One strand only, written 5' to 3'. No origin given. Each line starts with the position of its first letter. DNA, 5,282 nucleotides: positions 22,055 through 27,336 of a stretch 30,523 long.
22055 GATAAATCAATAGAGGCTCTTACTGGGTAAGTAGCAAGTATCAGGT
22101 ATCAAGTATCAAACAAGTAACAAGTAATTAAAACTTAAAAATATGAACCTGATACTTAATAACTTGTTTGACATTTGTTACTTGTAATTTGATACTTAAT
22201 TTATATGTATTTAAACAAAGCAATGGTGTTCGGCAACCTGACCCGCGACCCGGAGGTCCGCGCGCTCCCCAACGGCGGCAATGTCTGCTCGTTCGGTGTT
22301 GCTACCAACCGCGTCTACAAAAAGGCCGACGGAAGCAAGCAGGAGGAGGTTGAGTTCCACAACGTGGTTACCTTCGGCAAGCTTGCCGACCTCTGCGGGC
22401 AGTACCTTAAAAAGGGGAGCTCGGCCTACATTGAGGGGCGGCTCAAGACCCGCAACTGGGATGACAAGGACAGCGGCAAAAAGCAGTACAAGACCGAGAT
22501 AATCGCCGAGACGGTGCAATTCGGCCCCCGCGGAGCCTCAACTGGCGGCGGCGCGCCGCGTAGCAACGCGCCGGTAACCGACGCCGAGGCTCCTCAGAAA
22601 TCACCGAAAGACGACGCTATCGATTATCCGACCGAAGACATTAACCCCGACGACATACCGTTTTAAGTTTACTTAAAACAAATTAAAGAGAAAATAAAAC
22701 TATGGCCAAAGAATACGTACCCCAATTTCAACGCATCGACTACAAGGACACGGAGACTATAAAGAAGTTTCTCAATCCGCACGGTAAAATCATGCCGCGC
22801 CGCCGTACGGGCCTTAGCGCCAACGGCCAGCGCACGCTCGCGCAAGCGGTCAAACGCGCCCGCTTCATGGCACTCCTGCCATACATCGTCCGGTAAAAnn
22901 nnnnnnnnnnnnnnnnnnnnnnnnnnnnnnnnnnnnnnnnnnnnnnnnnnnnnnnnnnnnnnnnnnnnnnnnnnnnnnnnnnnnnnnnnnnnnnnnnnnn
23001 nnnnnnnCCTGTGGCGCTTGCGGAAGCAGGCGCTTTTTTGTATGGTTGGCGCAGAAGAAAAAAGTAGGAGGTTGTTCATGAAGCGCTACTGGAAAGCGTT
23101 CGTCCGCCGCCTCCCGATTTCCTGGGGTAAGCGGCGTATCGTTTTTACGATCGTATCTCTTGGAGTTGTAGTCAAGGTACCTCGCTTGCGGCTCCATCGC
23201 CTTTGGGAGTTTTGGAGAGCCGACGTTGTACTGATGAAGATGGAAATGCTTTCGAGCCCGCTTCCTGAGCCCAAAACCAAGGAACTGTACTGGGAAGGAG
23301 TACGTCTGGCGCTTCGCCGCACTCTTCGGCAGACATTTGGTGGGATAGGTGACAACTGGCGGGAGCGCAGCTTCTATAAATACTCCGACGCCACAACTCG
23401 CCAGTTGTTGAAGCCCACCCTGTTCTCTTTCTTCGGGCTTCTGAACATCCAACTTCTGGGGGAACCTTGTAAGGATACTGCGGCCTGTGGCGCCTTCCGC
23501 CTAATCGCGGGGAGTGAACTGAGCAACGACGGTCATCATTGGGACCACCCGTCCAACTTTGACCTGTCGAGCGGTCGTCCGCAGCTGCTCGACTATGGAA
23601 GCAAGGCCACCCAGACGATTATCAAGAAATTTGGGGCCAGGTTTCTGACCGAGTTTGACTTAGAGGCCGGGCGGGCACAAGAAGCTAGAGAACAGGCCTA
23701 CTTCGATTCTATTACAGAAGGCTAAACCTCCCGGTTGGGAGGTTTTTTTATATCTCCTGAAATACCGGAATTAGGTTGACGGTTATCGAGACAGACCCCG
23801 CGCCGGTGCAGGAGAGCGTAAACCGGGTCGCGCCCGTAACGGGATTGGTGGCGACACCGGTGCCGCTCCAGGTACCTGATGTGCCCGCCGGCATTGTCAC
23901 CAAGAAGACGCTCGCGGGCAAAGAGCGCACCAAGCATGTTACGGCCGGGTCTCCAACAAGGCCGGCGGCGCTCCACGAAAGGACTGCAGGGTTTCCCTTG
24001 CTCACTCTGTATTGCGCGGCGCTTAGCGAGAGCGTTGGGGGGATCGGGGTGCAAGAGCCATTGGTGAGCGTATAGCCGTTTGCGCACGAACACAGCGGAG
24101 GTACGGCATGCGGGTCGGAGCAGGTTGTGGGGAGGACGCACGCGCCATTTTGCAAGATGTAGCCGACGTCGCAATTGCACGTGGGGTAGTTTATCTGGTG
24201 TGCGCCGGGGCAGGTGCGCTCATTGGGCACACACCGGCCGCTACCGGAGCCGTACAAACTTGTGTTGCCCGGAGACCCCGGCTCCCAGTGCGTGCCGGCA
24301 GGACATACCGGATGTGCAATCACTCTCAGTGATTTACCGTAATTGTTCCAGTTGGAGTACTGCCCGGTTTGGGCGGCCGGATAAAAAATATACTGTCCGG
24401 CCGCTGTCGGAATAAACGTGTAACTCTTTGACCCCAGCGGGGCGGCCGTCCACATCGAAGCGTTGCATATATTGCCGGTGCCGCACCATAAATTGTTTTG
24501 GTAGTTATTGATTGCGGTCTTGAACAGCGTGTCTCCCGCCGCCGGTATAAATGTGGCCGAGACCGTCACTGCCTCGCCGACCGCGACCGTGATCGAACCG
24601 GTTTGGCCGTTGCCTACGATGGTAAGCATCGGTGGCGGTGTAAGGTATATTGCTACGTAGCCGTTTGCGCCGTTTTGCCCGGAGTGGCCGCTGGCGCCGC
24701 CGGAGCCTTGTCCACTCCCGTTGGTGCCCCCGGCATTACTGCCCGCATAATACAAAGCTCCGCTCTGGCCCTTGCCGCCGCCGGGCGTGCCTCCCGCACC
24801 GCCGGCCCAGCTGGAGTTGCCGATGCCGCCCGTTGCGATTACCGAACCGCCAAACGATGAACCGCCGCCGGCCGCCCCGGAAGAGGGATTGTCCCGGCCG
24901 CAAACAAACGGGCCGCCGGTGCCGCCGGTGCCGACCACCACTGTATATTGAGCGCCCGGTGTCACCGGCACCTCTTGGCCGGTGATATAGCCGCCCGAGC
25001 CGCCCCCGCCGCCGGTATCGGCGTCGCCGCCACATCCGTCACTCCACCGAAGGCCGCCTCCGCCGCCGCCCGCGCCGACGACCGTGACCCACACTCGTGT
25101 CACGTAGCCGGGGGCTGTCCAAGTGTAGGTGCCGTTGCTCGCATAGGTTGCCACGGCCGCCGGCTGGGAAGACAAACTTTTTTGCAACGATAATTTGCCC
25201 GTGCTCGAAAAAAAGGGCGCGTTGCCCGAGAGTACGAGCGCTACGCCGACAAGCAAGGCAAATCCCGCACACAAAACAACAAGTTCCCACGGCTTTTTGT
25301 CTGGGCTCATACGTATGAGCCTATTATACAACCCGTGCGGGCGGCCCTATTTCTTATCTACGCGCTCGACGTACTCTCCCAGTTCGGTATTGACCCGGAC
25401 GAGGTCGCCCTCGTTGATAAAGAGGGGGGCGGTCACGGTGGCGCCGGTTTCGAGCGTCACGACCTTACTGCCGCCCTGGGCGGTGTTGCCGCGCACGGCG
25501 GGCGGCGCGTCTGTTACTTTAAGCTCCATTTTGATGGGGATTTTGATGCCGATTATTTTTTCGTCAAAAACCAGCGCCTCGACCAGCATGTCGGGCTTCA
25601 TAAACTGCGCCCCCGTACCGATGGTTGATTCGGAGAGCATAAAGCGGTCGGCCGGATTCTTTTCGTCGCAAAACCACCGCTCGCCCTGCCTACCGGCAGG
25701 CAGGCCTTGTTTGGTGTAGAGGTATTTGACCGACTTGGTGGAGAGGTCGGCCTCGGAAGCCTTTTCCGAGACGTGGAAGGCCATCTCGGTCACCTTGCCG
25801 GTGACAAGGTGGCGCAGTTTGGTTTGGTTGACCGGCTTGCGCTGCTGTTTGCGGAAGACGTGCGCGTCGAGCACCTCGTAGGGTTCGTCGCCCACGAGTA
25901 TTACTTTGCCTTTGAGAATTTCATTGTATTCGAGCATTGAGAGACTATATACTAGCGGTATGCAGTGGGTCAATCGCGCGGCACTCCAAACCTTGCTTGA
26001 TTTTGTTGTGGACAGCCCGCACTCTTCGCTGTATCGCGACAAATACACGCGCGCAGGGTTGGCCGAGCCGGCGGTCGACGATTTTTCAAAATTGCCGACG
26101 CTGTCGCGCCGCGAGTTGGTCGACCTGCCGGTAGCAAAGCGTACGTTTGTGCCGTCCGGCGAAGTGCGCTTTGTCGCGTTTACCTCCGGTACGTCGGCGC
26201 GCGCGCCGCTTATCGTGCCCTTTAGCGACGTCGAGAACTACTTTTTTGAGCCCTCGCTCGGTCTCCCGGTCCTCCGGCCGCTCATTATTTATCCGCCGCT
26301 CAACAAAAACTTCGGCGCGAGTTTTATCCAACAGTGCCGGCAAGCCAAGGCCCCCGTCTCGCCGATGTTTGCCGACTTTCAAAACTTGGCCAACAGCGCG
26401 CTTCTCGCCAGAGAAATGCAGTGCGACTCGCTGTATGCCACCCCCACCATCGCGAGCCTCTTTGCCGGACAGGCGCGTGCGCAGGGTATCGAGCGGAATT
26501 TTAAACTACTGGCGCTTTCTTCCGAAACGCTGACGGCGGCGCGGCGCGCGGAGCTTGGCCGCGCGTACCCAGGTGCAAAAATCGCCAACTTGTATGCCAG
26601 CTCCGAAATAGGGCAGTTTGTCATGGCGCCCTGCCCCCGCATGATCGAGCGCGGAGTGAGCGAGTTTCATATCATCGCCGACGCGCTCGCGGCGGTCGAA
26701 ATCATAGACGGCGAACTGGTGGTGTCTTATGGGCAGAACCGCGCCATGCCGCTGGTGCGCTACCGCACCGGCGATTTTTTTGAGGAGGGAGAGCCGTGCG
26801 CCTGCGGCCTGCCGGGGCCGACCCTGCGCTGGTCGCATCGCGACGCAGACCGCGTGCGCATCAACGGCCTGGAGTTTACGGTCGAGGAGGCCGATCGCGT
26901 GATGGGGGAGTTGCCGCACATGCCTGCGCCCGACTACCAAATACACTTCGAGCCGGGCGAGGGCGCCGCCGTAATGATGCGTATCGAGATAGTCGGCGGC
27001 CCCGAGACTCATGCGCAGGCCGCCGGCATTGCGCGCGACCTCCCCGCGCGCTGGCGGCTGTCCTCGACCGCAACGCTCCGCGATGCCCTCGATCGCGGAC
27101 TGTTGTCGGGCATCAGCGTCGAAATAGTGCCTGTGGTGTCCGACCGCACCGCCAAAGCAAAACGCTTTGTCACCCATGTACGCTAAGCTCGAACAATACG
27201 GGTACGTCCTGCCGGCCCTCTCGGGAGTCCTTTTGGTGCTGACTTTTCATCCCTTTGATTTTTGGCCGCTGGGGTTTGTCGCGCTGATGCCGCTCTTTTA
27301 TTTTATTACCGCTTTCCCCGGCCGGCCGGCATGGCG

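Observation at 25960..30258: Aryl-acid ligase + Lnt-like acyltransferase + TAL/PAL-like lyase operon: possible undescribed aromatic-acylation pathway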

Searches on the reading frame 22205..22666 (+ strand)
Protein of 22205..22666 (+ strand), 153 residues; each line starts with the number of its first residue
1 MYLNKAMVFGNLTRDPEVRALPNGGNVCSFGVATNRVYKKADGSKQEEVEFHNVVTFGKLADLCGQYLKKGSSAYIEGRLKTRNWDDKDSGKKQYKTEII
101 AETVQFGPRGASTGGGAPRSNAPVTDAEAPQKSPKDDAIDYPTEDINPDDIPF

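Call 17: search_protein_families(library=pfam, proteins=[window:22205-22666:+], max_evalue=0.001)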
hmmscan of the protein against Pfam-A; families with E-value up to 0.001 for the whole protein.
window:22205-22666:+ (153 aa): 1 family
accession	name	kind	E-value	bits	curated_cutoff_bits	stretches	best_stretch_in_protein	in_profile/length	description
PF00436.31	SSB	-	3.2e-37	127.2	26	1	3-106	1-103/104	Single-strand binding protein family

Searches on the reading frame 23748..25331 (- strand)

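Call 3: search_protein_families(library=pfam, proteins=[window:23748-25331:-], max_evalue=0.01)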
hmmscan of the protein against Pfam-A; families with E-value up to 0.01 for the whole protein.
window:23748-25331:- (527 aa): 3 families
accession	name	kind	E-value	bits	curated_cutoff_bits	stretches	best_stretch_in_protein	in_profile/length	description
PF21722.4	Gly_rich_2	-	6.3e-10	39.9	24.3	1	65-224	2-154/226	Glycine-rich domain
PF06247.17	Plasmod_Pvs28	-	1.6e-05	25.3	26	0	379-399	20-41/41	Pvs28 EGF domain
PF12662.13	cEGF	-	0.001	19.3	26.6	1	414-430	4-22/24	Complement Clr-like EGF-like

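Call 4: search_protein_families(library=ncbifam, proteins=[window:23748-25331:-], max_evalue=0.01)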
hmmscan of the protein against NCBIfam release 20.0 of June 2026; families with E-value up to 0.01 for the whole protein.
window:23748-25331:- (527 aa): 0 families

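Call 87: search_protein_families(library=ncbifam, proteins=[window:23748-25331:-], max_evalue=1)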
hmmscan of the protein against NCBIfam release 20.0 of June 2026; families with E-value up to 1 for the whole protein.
window:23748-25331:- (527 aa): 0 families

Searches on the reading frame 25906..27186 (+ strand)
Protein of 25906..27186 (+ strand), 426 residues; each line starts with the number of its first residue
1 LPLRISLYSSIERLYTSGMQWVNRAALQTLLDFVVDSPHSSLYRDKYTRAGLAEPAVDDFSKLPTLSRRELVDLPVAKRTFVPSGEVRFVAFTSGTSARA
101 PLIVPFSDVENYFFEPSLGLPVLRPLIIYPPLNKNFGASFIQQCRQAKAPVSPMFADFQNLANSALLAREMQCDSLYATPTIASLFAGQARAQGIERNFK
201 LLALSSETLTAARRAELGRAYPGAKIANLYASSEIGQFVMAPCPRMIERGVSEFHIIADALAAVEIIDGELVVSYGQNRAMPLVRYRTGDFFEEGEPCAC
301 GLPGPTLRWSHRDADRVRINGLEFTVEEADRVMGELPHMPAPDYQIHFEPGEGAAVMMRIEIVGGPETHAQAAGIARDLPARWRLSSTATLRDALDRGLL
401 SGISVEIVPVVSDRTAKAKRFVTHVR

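Call 3: search_protein_families(library=pfam, proteins=[window:25906-27186:+], max_evalue=0.01)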
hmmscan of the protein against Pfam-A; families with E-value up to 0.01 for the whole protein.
window:25906-27186:+ (426 aa): 0 families

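Call 4: search_protein_families(library=ncbifam, proteins=[window:25906-27186:+], max_evalue=0.01)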
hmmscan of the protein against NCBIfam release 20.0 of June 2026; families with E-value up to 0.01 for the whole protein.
window:25906-27186:+ (426 aa): 6 families
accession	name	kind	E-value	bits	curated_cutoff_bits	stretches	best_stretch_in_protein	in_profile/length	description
NF045666.1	DVU1553_fam_AMP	equivalog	1.6e-11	43.9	300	1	157-308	167-325/331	DVU_1553 family AMP-dependent CoA ligase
NF041878.1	paak_haloarch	equivalog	7.6e-11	41.2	700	1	167-353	167-364/427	phenylacetate--CoA ligase PaaK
NF053551.1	FlxY_rubin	equivalog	3.3e-07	29.4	520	1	267-302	275-311/424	flexirubin biosynthesis putative acyl-CoA ligase FlxY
NF041217.1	BagE_FevW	exception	5.7e-05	22.2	800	1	167-323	158-321/424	bagremycin/ferroverdin synthetase BagE/FevW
TIGR01733.1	AA-adenyl-dom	subfamily_domain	0.00019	20.4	317.4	1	160-245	200-284/409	amino acid adenylation domain-containing protein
TIGR02155.1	PA_CoA_ligase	equivalog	0.00043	18.9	646.3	0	203-349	201-352/422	phenylacetate--CoA ligase PaaK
